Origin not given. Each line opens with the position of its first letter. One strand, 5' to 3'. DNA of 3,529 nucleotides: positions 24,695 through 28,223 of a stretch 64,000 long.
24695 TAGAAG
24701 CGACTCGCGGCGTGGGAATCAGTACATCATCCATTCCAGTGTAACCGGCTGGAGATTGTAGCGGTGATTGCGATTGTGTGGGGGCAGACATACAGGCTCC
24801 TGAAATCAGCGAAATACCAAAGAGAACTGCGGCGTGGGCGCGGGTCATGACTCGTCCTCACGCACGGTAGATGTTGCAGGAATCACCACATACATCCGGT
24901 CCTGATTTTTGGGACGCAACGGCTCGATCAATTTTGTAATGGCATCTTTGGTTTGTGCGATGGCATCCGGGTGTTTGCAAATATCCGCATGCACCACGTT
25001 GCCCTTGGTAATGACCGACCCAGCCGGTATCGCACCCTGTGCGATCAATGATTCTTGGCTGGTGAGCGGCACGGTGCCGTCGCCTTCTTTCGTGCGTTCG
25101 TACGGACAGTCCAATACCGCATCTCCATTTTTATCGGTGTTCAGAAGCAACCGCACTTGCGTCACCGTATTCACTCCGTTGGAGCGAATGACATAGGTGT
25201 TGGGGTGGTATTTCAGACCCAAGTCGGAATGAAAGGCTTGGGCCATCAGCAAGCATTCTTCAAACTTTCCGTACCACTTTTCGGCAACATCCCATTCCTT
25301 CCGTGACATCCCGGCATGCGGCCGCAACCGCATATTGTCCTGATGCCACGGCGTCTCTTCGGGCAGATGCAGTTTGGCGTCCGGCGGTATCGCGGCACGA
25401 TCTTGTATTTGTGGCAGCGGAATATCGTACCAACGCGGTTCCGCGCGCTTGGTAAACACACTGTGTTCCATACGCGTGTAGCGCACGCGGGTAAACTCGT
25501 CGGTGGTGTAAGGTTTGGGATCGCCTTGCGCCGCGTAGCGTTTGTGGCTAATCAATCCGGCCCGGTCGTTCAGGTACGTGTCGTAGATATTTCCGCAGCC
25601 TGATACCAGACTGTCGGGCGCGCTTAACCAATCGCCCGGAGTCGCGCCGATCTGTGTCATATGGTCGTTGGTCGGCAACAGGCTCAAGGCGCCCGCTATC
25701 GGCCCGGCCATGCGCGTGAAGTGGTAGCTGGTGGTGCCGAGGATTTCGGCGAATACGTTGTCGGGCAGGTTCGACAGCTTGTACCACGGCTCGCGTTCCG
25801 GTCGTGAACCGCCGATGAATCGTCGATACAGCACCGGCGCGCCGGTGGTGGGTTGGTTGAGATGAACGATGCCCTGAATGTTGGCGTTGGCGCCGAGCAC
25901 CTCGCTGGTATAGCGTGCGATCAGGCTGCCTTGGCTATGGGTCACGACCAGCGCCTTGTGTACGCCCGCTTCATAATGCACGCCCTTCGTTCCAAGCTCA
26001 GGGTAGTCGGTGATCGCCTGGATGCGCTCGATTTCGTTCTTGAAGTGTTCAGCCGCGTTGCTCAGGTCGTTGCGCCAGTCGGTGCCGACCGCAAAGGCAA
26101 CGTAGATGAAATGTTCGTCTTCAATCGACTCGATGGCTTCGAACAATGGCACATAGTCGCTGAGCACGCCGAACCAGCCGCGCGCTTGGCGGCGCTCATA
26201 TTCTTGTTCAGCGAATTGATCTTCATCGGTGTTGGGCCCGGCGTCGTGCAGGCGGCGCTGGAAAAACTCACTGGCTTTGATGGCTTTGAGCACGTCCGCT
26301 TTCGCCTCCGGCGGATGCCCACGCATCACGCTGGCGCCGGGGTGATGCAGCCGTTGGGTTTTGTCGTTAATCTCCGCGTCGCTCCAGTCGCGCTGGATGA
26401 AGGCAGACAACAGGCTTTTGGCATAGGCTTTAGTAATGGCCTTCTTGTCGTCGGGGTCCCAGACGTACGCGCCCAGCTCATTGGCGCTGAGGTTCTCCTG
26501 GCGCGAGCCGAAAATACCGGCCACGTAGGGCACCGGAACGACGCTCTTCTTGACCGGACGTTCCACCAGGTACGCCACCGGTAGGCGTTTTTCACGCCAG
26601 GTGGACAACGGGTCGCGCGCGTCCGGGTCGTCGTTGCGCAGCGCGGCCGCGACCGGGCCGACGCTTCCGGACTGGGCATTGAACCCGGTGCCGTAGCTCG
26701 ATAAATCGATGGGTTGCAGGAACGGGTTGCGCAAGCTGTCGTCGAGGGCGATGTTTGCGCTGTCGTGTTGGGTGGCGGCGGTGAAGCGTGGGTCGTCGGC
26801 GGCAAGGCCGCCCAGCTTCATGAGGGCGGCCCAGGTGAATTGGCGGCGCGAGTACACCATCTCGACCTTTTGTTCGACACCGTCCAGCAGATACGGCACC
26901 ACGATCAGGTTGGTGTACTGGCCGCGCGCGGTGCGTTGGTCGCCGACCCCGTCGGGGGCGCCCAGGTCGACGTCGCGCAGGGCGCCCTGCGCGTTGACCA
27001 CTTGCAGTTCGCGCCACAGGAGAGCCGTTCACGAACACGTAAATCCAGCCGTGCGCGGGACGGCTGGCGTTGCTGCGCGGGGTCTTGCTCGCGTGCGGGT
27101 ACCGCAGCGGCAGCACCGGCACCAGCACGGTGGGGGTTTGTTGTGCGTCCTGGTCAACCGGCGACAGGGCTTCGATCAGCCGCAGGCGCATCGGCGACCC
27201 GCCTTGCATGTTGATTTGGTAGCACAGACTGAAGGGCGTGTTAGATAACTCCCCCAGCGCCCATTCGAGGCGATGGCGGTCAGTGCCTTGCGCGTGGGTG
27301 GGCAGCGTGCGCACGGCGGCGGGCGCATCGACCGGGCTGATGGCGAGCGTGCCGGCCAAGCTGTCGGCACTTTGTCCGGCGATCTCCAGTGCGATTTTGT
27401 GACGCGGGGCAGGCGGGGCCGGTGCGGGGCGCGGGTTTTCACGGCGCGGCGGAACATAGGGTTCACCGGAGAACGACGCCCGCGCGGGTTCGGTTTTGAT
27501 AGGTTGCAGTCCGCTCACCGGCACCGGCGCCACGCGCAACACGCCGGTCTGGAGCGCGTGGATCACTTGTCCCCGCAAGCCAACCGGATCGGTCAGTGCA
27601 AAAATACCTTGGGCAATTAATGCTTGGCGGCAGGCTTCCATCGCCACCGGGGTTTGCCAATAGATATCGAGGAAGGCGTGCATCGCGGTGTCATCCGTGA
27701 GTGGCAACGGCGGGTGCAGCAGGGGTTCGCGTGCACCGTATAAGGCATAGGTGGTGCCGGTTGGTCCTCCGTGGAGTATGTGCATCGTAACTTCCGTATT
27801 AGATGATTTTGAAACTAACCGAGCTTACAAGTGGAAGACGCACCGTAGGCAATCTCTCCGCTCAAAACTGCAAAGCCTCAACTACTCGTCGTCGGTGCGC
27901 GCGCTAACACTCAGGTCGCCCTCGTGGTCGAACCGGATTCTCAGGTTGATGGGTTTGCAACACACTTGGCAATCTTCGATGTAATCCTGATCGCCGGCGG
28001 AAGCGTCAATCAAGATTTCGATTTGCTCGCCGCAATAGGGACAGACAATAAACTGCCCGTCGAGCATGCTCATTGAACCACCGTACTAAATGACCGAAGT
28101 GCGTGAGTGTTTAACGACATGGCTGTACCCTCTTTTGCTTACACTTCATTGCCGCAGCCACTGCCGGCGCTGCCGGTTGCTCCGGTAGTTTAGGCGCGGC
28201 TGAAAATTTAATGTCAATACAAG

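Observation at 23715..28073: Candidate lipase-type toxin with a downstream lipoprotein (Tle/Tli-like pair), an upstream partner ORF and a CPXCG zinc-ribbon gene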

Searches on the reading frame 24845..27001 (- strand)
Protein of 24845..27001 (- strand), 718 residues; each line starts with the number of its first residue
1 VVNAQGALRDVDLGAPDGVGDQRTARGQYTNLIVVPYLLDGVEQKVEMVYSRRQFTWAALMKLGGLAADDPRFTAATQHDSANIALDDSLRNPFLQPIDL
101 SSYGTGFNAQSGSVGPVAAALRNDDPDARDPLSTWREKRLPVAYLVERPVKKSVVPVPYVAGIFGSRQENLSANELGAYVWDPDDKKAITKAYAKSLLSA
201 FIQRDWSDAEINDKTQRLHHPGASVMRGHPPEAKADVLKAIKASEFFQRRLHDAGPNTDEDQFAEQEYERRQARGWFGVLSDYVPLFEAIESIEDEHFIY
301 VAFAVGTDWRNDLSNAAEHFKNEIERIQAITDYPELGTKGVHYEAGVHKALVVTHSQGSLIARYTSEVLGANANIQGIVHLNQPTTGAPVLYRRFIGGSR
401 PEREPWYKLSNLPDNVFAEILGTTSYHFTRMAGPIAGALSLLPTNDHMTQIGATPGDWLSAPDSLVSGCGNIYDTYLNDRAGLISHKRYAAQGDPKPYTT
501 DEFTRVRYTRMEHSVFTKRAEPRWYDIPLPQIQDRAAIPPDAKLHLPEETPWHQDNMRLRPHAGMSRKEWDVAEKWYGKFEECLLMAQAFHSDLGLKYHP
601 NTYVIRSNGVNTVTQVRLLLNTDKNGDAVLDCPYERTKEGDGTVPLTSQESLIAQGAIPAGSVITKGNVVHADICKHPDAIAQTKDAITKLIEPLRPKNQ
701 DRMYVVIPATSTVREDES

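Call 3: search_protein_families(library=pfam, proteins=[window:24845-27001:-], max_evalue=1)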
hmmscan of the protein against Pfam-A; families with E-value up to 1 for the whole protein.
window:24845-27001:- (718 aa): 2 families
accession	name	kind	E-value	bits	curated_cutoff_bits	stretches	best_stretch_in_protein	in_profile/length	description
PF02450.21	LCAT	-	0.017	14.8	21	1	304-399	89-176/392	Lecithin:cholesterol acyltransferase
PF07819.20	PGAP1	-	0.23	11.6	24.3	1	313-395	65-139/233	PGAP1-like alpha/beta domain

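Call 4: search_protein_families(library=ncbifam, proteins=[window:24845-27001:-], max_evalue=1)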
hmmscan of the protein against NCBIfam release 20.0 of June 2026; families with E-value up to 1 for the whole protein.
window:24845-27001:- (718 aa): 0 families

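Call 42: predict_structure(alignment_id=A2)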
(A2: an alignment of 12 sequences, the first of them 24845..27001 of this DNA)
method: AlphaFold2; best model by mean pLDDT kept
length: 718 residues; sequences in the alignment: 12
mean_pLDDT: 42.8   pTM: 0.29
mean pLDDT of the five models: 42.8, 42.6, 39.5, 37.9, 37.5
residues with pLDDT >= 90: 0; 70-90: 57; 50-70: 172; < 50: 489
segments of 3 or more residues with pLDDT < 50: 1-42, 48-55, 98-152, 161-230, 273-299, 301-311, 331-346, 379-462, 464-467, 479-495, 549-560, 563-565, 589-718
pLDDT, mean of each block of 10 residues (from residue 1): 39 28 24 38 49 50 63 65 71 53 34 28 37 29 27 51 34 32 30 27 31 34 33 58 63 73 75 44 39 41 46 60 67 39 51 54 62 58 29 24 28 24 22 26 32 37 49 52 45 49 68 69 73 69 55 44 56 58 50 33 21 25 30 26 29 35 28 32 42 35 25 27
secondary structure, 60 per line:
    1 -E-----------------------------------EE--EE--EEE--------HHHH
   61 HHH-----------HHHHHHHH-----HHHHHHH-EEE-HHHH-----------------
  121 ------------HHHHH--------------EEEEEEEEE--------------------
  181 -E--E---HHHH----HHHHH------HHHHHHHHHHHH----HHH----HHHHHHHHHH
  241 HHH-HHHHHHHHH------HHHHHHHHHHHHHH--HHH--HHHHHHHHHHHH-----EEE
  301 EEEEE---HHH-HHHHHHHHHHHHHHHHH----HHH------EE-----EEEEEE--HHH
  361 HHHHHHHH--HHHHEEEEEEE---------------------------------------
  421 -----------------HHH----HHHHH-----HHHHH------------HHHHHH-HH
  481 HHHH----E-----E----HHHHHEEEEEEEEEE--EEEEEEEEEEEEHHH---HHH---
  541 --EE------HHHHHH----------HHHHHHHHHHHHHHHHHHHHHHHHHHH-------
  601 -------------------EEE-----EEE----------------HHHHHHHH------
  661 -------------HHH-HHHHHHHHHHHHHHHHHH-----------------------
elements in order (helices of 4 or more, strands of 3 or more residues): E46-48 H57-63 H75-82 H88-94 E96-98 H100-103 H133-137 E152-160 H189-192 H197-201 H208-219 H231-243 H245-253 H260-273 H281-292 E298-305 H313-329 E350-355 H358-368 H371-374 E375-381 H445-449 H455-459 H472-477 H479-484 H500-504 E505-514 E517-528 H551-556 H567-593 E620-622 E628-630 H647-654 H678-695

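Call 75: search_solved_structures(query=A6, max_evalue=1, show_alignments=1)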
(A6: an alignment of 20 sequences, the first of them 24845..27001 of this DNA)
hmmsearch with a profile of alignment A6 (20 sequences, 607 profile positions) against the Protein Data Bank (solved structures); distinct sequences matched with E-value up to 1: 11.
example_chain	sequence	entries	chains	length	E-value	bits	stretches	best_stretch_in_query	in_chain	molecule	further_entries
4r1d_A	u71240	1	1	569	5.9e-16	61.2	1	202-397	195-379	Uncharacterized protein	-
8k9r_A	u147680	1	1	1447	0.06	14.9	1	221-300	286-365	GPI inositol-deacylase,MCherry protein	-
8k9q_A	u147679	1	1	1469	0.071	14.6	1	221-300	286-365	GPI inositol-deacylase,fused thermostable green fluorescent protein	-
7x2p_A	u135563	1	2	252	0.073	14.6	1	254-297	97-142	Putative lipase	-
6n4v_Af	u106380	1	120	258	0.34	12.4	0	507-535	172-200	Coat protein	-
5bup_A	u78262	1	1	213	0.36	12.3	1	400-473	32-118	Zona pellucida sperm-binding protein 2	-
8hfw_A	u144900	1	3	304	0.37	12.3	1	247-300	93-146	Alpha/beta fold hydrolase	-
4hs9_A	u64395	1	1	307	0.37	12.3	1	253-334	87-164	Lipase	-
8k9t_A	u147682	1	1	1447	0.43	12.1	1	221-300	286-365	GPI inositol-deacylase,MCherry protein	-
5h6b_A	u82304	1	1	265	0.65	11.5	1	255-291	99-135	Putative secreted lipase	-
5h6g_A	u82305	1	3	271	0.67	11.4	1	255-291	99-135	Putative secreted lipase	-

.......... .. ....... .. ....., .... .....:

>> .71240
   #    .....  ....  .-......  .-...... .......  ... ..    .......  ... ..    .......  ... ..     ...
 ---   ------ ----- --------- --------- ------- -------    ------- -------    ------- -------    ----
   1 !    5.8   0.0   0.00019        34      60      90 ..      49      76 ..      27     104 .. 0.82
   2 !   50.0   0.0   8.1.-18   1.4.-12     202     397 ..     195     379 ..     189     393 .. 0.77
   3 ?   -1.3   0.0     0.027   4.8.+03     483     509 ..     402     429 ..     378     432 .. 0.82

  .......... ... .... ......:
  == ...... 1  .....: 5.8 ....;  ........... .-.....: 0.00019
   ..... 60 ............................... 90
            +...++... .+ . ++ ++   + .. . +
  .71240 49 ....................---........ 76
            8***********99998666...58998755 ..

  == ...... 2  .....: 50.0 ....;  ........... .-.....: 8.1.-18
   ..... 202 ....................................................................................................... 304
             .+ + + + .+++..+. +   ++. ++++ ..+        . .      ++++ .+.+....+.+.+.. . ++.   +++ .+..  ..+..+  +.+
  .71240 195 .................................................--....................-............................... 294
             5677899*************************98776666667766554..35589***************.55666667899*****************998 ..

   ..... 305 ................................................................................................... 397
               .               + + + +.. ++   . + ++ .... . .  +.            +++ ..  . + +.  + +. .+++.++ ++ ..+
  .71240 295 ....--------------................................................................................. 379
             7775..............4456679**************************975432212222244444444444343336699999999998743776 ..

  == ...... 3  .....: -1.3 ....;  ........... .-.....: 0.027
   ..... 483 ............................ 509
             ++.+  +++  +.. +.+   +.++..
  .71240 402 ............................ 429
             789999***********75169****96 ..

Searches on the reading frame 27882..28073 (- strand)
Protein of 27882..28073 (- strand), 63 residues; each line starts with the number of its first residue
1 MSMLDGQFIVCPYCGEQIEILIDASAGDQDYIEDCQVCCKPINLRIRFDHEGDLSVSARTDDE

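Call 3: search_protein_families(library=pfam, proteins=[window:27882-28073:-], max_evalue=1)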
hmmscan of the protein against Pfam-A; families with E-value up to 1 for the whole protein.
window:27882-28073:- (63 aa): 5 families
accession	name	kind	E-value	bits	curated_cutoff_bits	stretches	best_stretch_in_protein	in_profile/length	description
PF14255.11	Cys_rich_CPXG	-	4.6e-24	84.5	25.2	1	9-58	1-51/52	Cysteine-rich CPXCG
PF21344.3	Zn_ribbon_LysW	-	0.021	14.9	27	1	3-20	16-33/46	Alpha-aminoadipate carrier protein LysW-like, globular domain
PF02892.21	zf-BED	-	0.062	13.8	20.6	1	4-19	12-27/44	BED zinc finger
PF11809.13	DUF3330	-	0.073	13.6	25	1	33-53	11-31/69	Domain of unknown function (DUF3330)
PF24333.1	DUF7501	-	0.14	12.8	27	1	10-39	12-38/58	Family of unknown function (DUF7501)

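Call 4: search_protein_families(library=ncbifam, proteins=[window:27882-28073:-], max_evalue=1)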
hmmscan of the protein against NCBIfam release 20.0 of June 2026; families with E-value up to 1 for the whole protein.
window:27882-28073:- (63 aa): 3 families
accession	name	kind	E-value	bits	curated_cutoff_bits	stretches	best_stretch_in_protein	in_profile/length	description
TIGR03655.1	anti_R_Lar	subfamily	0.0031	17.8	39.6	1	11-48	4-40/55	Lar family restriction alleviation protein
NF041070.1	carrier_LysW_Arch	domain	0.091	12.8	75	1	4-23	19-38/57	alpha-aminoadipate/glutamate carrier protein LysW/ArgW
NF038325.1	DISARM_DrmAS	equivalog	0.21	9.4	950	1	7-51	591-636/1165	DISARM system helicase DrmA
